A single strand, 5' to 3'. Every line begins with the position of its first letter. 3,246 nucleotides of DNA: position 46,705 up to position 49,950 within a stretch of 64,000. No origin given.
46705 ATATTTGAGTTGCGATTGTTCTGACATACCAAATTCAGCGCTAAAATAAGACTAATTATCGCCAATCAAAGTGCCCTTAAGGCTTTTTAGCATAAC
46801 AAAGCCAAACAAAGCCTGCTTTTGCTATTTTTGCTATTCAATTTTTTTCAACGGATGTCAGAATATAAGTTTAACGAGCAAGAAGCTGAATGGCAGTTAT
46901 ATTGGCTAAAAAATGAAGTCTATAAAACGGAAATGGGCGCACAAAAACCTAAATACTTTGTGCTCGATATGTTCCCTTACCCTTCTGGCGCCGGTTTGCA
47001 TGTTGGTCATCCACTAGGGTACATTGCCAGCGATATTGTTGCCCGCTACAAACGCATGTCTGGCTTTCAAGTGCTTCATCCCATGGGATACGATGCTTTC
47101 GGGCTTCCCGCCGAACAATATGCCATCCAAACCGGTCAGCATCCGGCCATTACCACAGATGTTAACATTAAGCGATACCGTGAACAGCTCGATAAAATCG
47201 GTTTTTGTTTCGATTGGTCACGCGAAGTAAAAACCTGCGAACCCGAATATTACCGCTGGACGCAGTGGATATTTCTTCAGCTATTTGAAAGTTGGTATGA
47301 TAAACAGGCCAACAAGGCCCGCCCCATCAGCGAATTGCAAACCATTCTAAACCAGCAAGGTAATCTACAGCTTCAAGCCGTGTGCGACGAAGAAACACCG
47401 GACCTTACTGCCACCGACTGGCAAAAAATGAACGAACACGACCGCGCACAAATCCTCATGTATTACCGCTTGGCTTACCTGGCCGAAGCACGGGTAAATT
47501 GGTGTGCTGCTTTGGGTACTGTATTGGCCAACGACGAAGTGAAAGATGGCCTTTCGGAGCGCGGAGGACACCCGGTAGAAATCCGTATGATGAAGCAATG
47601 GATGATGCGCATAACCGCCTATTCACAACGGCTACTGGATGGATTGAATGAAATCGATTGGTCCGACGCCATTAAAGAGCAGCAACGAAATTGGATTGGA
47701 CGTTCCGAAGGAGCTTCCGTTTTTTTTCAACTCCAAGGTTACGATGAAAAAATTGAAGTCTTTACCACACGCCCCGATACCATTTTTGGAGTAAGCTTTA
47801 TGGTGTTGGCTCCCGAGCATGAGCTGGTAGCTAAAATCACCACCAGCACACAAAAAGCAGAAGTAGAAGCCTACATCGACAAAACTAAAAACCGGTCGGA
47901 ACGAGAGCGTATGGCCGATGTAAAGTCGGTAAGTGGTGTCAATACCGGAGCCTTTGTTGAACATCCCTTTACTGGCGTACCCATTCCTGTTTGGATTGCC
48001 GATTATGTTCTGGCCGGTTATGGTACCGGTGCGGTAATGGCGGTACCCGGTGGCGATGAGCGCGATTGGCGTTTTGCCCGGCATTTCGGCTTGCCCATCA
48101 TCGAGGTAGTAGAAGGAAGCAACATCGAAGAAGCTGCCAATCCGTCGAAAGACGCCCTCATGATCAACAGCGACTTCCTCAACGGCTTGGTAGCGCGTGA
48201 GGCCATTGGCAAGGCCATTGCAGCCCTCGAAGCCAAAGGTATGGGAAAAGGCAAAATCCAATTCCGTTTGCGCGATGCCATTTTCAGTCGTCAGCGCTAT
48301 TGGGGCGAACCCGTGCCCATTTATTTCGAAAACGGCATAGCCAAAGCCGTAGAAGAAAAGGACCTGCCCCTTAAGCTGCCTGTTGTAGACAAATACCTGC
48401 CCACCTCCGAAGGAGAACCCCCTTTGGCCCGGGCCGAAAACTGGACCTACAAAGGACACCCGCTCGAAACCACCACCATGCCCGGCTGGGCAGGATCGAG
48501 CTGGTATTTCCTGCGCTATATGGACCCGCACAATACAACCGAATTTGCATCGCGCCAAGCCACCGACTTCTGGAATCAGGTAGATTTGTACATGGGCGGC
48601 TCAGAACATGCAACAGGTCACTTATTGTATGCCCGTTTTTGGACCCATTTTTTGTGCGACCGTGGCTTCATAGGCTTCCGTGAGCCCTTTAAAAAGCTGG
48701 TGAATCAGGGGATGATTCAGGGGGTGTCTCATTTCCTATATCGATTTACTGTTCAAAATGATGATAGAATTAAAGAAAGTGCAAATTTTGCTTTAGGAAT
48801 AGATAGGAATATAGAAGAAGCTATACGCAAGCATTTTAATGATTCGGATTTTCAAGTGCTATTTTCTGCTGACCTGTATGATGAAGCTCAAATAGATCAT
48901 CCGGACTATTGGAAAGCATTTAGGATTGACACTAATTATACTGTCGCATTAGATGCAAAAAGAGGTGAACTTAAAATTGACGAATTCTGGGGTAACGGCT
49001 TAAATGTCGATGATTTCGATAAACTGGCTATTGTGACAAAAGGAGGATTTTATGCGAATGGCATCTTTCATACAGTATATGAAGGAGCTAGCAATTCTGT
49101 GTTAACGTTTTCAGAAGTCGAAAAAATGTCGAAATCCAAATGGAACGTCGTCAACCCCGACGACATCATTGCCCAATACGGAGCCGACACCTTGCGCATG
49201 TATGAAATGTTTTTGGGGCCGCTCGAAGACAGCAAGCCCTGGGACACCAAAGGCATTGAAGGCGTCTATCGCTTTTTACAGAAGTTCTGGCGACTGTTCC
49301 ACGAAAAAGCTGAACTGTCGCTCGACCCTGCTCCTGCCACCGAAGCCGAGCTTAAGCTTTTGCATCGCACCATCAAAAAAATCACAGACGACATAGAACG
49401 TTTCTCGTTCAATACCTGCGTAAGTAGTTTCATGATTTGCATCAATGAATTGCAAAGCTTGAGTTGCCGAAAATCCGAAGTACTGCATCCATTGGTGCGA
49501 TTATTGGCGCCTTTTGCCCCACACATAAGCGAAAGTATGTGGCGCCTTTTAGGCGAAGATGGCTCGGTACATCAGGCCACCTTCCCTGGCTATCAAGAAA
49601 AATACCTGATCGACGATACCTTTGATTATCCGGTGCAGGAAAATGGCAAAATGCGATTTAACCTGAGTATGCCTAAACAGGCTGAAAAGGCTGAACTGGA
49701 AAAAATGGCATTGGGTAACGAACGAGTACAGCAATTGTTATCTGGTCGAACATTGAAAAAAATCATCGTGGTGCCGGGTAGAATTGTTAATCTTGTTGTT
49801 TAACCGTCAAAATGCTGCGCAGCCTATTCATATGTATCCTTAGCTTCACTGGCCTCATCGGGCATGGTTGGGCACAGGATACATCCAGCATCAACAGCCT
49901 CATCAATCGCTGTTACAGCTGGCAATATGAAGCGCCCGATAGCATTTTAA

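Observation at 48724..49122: AT-rich, expanded leucine-specific domain embedded in frame in leuS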

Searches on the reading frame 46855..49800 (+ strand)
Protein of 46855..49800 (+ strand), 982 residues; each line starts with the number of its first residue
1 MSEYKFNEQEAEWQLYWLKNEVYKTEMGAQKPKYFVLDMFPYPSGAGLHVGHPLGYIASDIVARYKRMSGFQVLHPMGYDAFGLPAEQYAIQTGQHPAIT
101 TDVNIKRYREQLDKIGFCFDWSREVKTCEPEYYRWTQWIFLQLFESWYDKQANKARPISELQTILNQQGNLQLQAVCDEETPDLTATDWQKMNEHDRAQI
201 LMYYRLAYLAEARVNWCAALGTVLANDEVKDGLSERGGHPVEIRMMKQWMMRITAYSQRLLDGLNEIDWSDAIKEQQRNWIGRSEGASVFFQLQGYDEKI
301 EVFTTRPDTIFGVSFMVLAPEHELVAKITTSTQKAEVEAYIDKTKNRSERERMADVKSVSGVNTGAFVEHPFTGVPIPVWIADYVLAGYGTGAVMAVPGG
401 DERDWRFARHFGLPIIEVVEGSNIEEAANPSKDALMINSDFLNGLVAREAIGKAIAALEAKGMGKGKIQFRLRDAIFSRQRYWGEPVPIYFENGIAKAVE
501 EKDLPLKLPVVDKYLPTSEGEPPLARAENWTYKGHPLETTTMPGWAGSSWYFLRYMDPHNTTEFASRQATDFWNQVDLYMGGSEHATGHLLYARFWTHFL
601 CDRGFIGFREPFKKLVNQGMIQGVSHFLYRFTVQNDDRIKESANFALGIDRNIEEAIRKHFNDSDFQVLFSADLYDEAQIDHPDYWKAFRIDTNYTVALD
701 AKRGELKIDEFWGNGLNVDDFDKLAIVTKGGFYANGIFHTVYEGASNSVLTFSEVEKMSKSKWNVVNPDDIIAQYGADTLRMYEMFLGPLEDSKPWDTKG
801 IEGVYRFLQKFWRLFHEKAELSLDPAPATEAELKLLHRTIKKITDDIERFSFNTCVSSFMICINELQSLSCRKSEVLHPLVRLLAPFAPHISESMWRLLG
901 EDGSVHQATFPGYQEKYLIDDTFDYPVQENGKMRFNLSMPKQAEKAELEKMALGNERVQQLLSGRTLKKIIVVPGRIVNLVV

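Call 10: find_homologous_proteins(query=window:46855-49800:+, region=619-761)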
Query window:46855-49800:+, residues 619-761 (143 aa): 4 proteins with E <= 0.001 among 262 candidates.
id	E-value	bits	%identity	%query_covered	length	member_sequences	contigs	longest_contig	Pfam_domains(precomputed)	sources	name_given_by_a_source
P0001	8.9e-86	303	97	100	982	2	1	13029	PF09334.18,PF08264.20,PF13603.13,PF00133.29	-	-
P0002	6.1e-62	226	73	100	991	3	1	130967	PF09334.18,PF08264.20,PF13603.13,PF00133.29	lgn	-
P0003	2.1e-53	198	65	100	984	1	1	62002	PF09334.18,PF08264.20,PF13603.13,PF00133.29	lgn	-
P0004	2.8e-48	182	59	100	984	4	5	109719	PF09334.18,PF08264.20,PF13603.13,PF00133.29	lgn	-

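Call 13: find_encoding_contigs(protein=P0002, flank=3000, max_places=2)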
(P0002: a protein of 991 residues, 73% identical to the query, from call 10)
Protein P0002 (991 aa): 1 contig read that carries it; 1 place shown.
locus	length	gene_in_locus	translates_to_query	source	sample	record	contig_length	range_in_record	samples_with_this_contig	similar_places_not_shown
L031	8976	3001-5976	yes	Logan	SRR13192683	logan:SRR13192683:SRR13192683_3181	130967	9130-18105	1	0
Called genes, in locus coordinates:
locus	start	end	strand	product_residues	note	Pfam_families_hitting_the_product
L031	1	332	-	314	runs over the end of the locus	PF06574:FAD_syn, PF01687:Flavokinase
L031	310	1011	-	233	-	PF01509:TruB_N, PF16198:TruB_C_2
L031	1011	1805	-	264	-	PF02673:BacA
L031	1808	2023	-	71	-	PF11297:DUF3098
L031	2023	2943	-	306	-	PF18075:FtsX_ECD, PF02687:FtsX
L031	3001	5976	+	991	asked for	PF00133:tRNA-synt_1, PF09334:tRNA-synt_1g, PF13603:tRNA-synt_1_2, PF00133:tRNA-synt_1 (weak), PF08264:Anticodon_1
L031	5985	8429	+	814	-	PF00515:TPR_1 (faint), PF07719:TPR_2 (faint), PF13181:TPR_8 (faint), PF13374:TPR_10 (faint), PF13424:TPR_12, PF00512:HisKA, PF02518:HATPase_c, PF00072:Response_reg, +2 more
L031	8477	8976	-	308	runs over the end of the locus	PF13568:OMP_b-brl_2 (faint)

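Call 14: find_encoding_contigs(protein=P0003, flank=3000, max_places=2)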
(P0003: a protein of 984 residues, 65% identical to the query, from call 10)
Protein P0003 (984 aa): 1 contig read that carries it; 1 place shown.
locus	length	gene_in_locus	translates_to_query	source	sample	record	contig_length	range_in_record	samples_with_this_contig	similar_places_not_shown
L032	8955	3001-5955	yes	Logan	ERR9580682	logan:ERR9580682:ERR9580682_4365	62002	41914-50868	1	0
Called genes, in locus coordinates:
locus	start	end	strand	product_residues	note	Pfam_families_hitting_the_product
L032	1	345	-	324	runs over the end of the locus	PF06574:FAD_syn, PF01687:Flavokinase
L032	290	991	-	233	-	PF01509:TruB_N, PF16198:TruB_C_2 (weak)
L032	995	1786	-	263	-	PF02673:BacA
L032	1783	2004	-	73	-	PF11297:DUF3098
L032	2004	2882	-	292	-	PF18075:FtsX_ECD, PF02687:FtsX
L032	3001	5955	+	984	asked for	PF00133:tRNA-synt_1, PF09334:tRNA-synt_1g, PF13603:tRNA-synt_1_2, PF00133:tRNA-synt_1 (weak), PF08264:Anticodon_1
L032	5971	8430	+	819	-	PF00515:TPR_1 (faint), PF07719:TPR_2 (faint), PF13374:TPR_10 (faint), PF13424:TPR_12, PF00512:HisKA, PF02518:HATPase_c, PF00072:Response_reg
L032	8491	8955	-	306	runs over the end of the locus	-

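Call 15: find_encoding_contigs(protein=P0004, flank=3000, max_places=2)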
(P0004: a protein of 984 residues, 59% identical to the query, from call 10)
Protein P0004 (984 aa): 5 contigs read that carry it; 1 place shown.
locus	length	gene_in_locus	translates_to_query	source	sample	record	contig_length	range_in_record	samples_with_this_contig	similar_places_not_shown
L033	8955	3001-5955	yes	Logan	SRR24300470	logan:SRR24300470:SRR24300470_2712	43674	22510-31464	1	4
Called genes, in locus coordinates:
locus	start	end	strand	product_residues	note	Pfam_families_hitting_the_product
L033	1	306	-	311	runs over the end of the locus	PF06574:FAD_syn, PF01687:Flavokinase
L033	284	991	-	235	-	PF01509:TruB_N, PF16198:TruB_C_2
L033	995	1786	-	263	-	PF02673:BacA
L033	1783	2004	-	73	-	PF11297:DUF3098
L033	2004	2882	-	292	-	PF18075:FtsX_ECD, PF02687:FtsX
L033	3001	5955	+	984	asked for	PF00133:tRNA-synt_1, PF09334:tRNA-synt_1g, PF13603:tRNA-synt_1_2, PF00133:tRNA-synt_1 (weak), PF08264:Anticodon_1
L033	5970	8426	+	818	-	PF00515:TPR_1 (faint), PF07719:TPR_2 (faint), PF13176:TPR_7 (faint), PF13181:TPR_8 (faint), PF13424:TPR_12, PF00512:HisKA, PF02518:HATPase_c, PF00072:Response_reg, +1 more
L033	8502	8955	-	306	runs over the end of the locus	PF13568:OMP_b-brl_2 (weak)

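Call 18: find_related_loci(query=window:46855-49800:+, collection=genome_contigs, flank=1500)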
Query window:46855-49800:+ (982 aa) in genome_contigs; peptide patterns used: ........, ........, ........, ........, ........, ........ (x = any residue, [..] = any of these).
70 stretches matched a pattern; 43 encode a relative of the query (tblastn E <= 1e-3); 43 distinct loci.
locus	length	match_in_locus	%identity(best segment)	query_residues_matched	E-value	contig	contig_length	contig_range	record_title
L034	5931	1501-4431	73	1-981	0e+0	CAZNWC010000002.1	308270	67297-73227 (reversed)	MAG TPA_asm: uncultured Chitinophaga sp. isolate SRP318679_co1_78 genome assembly, contig: NODE_13_length_308270_cov_31.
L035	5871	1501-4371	70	1-981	0e+0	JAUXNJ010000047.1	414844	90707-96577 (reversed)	MAG: Sphingobacteriaceae bacterium isolate C1_concoct.bin.73 C1_k141_230807, whole genome shotgun sequence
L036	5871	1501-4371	69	1-981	0e+0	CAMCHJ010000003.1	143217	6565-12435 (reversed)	MAG: Chitinophaga pinensis isolate MiH-16apr19-169 genome assembly, contig: MiH-16apr19-C98, whole genome shotgun sequen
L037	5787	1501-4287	66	1-982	0e+0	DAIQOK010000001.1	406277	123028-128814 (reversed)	MAG TPA_asm: Bacteroidota bacterium isolate CTOTU10750 NODE_3_length_406277_cov_18.632765, whole genome shotgun sequence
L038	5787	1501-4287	66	1-982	0e+0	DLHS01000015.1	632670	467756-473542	MAG TPA_asm: Bacteroidetes bacterium UBA7662 UBA7662_contig_454, whole genome shotgun sequence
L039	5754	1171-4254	58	1-981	0e+0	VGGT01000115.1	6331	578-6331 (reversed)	MAG: Bacteroidetes bacterium isolate M_DeepCast_50m_m1_285 M_DeepCast_50m_m1_285_Ga0194121_10022478, whole genome shotgu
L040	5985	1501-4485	58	1-981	0e+0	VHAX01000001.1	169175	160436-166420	MAG: Sphingomonadales bacterium isolate M_DeepCast_50m_m2_245 M_DeepCast_50m_m2_245_Ga0194121_10000055, whole genome sho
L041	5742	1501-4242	56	3-969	0e+0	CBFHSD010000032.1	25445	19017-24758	MAG: Salibacteraceae bacterium isolate AGTU_87_bin_37_indper genome assembly, contig: AGTU_87_bin_37_indper_c32, whole g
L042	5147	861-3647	54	1-982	0e+0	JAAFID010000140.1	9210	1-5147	MAG: Cytophagales bacterium isolate bin33.maxbin.ball.127 WN_Cytophagales_6_scaffold_140, whole genome shotgun sequence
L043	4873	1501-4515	53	3-976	0e+0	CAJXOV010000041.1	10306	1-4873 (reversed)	MAG TPA_asm: uncultured Flavobacteriales bacterium isolate SRR3933389_bin.3_MetaBAT_v2.12.1_MAG genome assembly, contig:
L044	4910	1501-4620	52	3-982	0e+0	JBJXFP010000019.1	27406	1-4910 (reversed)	MAG: Flavobacteriales bacterium isolate F1F2.bin.436 k127_8184899, whole genome shotgun sequence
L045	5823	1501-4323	52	1-982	0e+0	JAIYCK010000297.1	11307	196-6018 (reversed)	MAG: Flavobacteriales bacterium isolate E1_MAG_00075 pond_E1_MAG_00075_000000000183, whole genome shotgun sequence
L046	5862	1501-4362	53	3-982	0e+0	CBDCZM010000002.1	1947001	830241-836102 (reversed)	MAG: Flavobacteriales bacterium isolate 1536215c-0b24-46d4-9d71-71e357b63602 genome assembly, contig: contig_2, whole ge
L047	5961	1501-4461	54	3-982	0e+0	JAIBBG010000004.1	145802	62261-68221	MAG: Flavobacteriales bacterium isolate SSF44 NODE_1478_length_145802_cov_22.990266, whole genome shotgun sequence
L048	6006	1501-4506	55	1-982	0e+0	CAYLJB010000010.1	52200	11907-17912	MAG TPA_asm: uncultured Fluviicola sp. isolate SRP219642_co8_467 genome assembly, contig: NODE_585_length_52200_cov_6.44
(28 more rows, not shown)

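Call 22: find_encoding_contigs(protein=P0001, flank=3000, max_places=3)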
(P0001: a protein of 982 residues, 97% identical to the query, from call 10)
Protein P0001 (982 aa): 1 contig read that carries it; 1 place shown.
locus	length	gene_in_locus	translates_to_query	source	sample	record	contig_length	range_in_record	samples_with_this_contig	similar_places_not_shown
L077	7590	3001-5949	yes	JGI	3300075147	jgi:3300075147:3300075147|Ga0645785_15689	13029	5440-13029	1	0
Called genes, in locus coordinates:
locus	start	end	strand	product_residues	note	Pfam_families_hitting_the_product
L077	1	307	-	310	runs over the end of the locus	PF06574:FAD_syn, PF01687:Flavokinase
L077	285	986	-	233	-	PF01509:TruB_N, PF16198:TruB_C_2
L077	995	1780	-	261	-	PF02673:BacA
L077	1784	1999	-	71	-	PF11297:DUF3098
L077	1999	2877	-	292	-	PF18075:FtsX_ECD, PF02687:FtsX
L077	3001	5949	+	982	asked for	PF00133:tRNA-synt_1, PF09334:tRNA-synt_1g, PF13603:tRNA-synt_1_2, PF00133:tRNA-synt_1 (weak), PF08264:Anticodon_1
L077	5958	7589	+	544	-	?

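Call 31: find_homologous_proteins(query=window:46855-49800:+, region=300-618, max_evalue=1e-100)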
Query window:46855-49800:+, residues 300-618 (319 aa): 7999 proteins with E <= 1e-100 among 8000 candidates; the best 120 are listed.
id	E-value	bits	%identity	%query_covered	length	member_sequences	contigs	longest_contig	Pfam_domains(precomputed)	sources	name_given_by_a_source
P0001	1.9e-215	732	99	100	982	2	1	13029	PF09334.18,PF08264.20,PF13603.13,PF00133.29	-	-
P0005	5.6e-197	671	90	100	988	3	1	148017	PF09334.18,PF08264.20,PF13603.13,PF00133.29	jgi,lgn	jgi:leucyl-tRNA synthetase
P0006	3.9e-191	652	88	100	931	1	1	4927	PF09334.18,PF08264.20,PF13603.13,PF00133.29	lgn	-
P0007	1.5e-190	650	87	100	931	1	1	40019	PF09334.18,PF08264.20,PF13603.13,PF00133.29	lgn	-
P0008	1.9e-190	650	87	100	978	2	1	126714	PF09334.18,PF08264.20,PF13603.13,PF00133.29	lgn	-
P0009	3.0e-190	649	88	100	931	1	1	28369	PF09334.18,PF08264.20,PF13603.13,PF00133.29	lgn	-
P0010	6.3e-190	648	87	100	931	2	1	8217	PF09334.18,PF08264.20,PF13603.13,PF00133.29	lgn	-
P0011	1.1e-189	647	87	100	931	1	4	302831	PF09334.18,PF08264.20,PF13603.13,PF00133.29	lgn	-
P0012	1.5e-189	647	87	100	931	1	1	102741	PF09334.18,PF08264.20,PF13603.13,PF00133.29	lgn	-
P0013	6.9e-189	645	87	100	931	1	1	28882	PF09334.18,PF08264.20,PF13603.13,PF00133.29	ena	-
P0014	7.5e-189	645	86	100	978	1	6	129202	PF09334.18,PF08264.20,PF13603.13,PF00133.29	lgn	-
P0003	1.3e-188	644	87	100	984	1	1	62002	PF09334.18,PF08264.20,PF13603.13,PF00133.29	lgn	-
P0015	3.6e-188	642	86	100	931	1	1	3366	PF09334.18,PF08264.20,PF13603.13,PF00133.29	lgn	-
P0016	5.6e-188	642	87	100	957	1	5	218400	PF09334.18,PF08264.20,PF13603.13,PF00133.29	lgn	-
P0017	5.7e-188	642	87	100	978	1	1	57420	PF09334.18,PF08264.20,PF13603.13,PF00133.29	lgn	-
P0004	2.1e-185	633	86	100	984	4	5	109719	PF09334.18,PF08264.20,PF13603.13,PF00133.29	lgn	-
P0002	4.7e-178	609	84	100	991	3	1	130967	PF09334.18,PF08264.20,PF13603.13,PF00133.29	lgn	-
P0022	9.8e-178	608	84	100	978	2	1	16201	PF09334.18,PF08264.20,PF13603.13,PF00133.29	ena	-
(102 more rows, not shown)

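Call 37: find_encoding_contigs(protein=P0022, flank=3000, max_places=1)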
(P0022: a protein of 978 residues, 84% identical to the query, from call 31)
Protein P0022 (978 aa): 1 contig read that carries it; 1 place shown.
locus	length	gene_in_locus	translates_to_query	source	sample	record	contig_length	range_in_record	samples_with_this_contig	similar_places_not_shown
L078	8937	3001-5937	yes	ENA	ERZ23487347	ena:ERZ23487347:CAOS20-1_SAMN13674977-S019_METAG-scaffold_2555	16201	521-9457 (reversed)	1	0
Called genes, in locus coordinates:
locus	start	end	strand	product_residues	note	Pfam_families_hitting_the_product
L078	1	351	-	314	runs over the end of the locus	PF06574:FAD_syn, PF01687:Flavokinase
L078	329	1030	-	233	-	PF01509:TruB_N, PF16198:TruB_C_2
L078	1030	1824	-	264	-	PF02673:BacA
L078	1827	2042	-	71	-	PF11297:DUF3098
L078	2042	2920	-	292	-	PF18075:FtsX_ECD, PF02687:FtsX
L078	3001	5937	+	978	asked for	PF00133:tRNA-synt_1, PF09334:tRNA-synt_1g, PF13603:tRNA-synt_1_2, PF00133:tRNA-synt_1 (weak), PF08264:Anticodon_1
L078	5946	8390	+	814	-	PF00515:TPR_1 (faint), PF07719:TPR_2 (faint), PF13181:TPR_8 (faint), PF13374:TPR_10 (faint), PF13424:TPR_12, PF00512:HisKA, PF02518:HATPase_c, PF00072:Response_reg, +1 more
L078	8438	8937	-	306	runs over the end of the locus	-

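Call 38: find_encoding_contigs(protein=P0012, flank=3000, max_places=1)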
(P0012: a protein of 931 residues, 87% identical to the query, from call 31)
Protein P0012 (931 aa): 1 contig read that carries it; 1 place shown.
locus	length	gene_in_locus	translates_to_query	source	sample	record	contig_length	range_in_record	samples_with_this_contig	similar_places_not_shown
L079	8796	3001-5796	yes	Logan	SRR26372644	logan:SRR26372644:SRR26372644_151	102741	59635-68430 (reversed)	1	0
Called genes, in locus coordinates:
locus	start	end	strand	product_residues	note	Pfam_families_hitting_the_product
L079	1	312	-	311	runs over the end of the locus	PF06574:FAD_syn, PF01687:Flavokinase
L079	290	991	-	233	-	PF01509:TruB_N, PF16198:TruB_C_2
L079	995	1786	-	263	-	PF02673:BacA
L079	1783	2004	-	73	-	PF11297:DUF3098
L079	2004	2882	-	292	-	PF18075:FtsX_ECD, PF02687:FtsX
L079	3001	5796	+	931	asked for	PF00133:tRNA-synt_1, PF09334:tRNA-synt_1g, PF13603:tRNA-synt_1_2, PF00133:tRNA-synt_1 (weak), PF08264:Anticodon_1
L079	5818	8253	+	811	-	PF00515:TPR_1 (faint), PF07719:TPR_2 (faint), PF13374:TPR_10 (faint), PF13424:TPR_12, PF00512:HisKA, PF02518:HATPase_c, PF00072:Response_reg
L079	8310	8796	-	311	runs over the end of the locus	-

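Call 39: find_encoding_contigs(protein=P0014, flank=3000, max_places=1)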
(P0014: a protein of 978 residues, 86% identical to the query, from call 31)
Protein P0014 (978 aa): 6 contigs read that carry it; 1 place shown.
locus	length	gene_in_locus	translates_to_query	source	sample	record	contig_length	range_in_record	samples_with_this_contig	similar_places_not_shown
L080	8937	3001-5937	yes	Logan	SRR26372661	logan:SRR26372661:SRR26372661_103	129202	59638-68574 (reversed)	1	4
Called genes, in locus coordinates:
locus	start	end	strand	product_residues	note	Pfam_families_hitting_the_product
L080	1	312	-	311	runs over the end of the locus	PF06574:FAD_syn, PF01687:Flavokinase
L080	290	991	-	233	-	PF01509:TruB_N, PF16198:TruB_C_2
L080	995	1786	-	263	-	PF02673:BacA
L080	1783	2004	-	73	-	PF11297:DUF3098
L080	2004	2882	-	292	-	PF18075:FtsX_ECD, PF02687:FtsX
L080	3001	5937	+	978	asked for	PF00133:tRNA-synt_1, PF09334:tRNA-synt_1g, PF13603:tRNA-synt_1_2, PF00133:tRNA-synt_1 (weak), PF08264:Anticodon_1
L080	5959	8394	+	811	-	PF00515:TPR_1 (faint), PF07719:TPR_2 (faint), PF13374:TPR_10 (faint), PF13424:TPR_12, PF00512:HisKA, PF02518:HATPase_c, PF00072:Response_reg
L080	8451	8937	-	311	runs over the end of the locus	-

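Call 40: find_encoding_contigs(protein=P0005, flank=3000, max_places=1)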
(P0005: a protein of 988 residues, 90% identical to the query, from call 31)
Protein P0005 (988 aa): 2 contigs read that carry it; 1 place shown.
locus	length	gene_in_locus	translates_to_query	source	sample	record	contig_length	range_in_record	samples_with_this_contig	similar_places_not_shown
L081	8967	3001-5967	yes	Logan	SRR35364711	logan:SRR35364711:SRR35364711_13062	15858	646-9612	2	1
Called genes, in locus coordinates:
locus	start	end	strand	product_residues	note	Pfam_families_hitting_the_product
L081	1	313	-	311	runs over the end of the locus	PF06574:FAD_syn, PF01687:Flavokinase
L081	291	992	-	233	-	PF01509:TruB_N, PF16198:TruB_C_2 (weak)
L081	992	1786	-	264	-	PF02673:BacA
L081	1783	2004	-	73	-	PF11297:DUF3098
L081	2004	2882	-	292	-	PF18075:FtsX_ECD, PF02687:FtsX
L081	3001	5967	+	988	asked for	PF00133:tRNA-synt_1, PF09334:tRNA-synt_1g, PF13603:tRNA-synt_1_2, PF00133:tRNA-synt_1 (weak), PF08264:Anticodon_1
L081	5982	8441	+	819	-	PF00515:TPR_1 (faint), PF07719:TPR_2 (faint), PF13181:TPR_8 (faint), PF13374:TPR_10 (faint), PF13424:TPR_12, PF00512:HisKA, PF02518:HATPase_c, PF00072:Response_reg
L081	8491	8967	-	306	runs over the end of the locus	-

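Call 41: find_encoding_contigs(protein=P0007, flank=3000, max_places=1)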
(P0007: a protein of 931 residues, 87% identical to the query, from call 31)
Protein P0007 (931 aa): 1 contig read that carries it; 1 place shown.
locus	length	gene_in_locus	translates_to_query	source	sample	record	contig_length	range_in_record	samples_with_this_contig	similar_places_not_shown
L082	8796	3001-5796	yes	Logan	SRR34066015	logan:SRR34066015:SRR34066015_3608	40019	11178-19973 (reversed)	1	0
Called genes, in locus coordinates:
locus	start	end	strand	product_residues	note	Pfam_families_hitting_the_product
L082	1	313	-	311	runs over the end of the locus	PF06574:FAD_syn, PF01687:Flavokinase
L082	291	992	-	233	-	PF01509:TruB_N, PF16198:TruB_C_2 (weak)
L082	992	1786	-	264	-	PF02673:BacA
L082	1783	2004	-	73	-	PF11297:DUF3098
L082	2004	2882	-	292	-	PF18075:FtsX_ECD, PF02687:FtsX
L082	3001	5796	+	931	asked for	PF00133:tRNA-synt_1, PF09334:tRNA-synt_1g, PF13603:tRNA-synt_1_2, PF00133:tRNA-synt_1 (weak), PF08264:Anticodon_1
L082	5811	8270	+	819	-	PF00515:TPR_1 (faint), PF07719:TPR_2 (faint), PF13181:TPR_8 (faint), PF13374:TPR_10 (faint), PF13424:TPR_12, PF00512:HisKA, PF02518:HATPase_c, PF00072:Response_reg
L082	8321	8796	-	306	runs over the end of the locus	-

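Call 53: search_protein_families(library=pfam, proteins=[window:46855-49800:+], max_evalue=1)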
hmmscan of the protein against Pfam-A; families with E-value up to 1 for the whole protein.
window:46855-49800:+ (982 aa): 5 families
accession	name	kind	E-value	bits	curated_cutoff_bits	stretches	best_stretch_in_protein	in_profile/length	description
PF13603.12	tRNA-synt_1_2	-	6.7e-61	205.4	25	1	278-457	1-183/185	Leucyl-tRNA synthetase, editing domain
PF00133.28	tRNA-synt_1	-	1.4e-32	113.4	22.7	3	13-281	2-225/414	tRNA synthetases class I (I, L, M and V)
PF09334.17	tRNA-synt_1g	-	4.6e-21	75.5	20.1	2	40-145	7-109/391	tRNA synthetases class I (M)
PF08264.19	Anticodon_1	-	8.8e-20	71.5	25.1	1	833-945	5-144/148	Anticodon-binding domain of tRNA ligase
PF01406.26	tRNA-synt_1e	-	0.0085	15.9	27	0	754-783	250-279/301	tRNA synthetases class I (C) catalytic domain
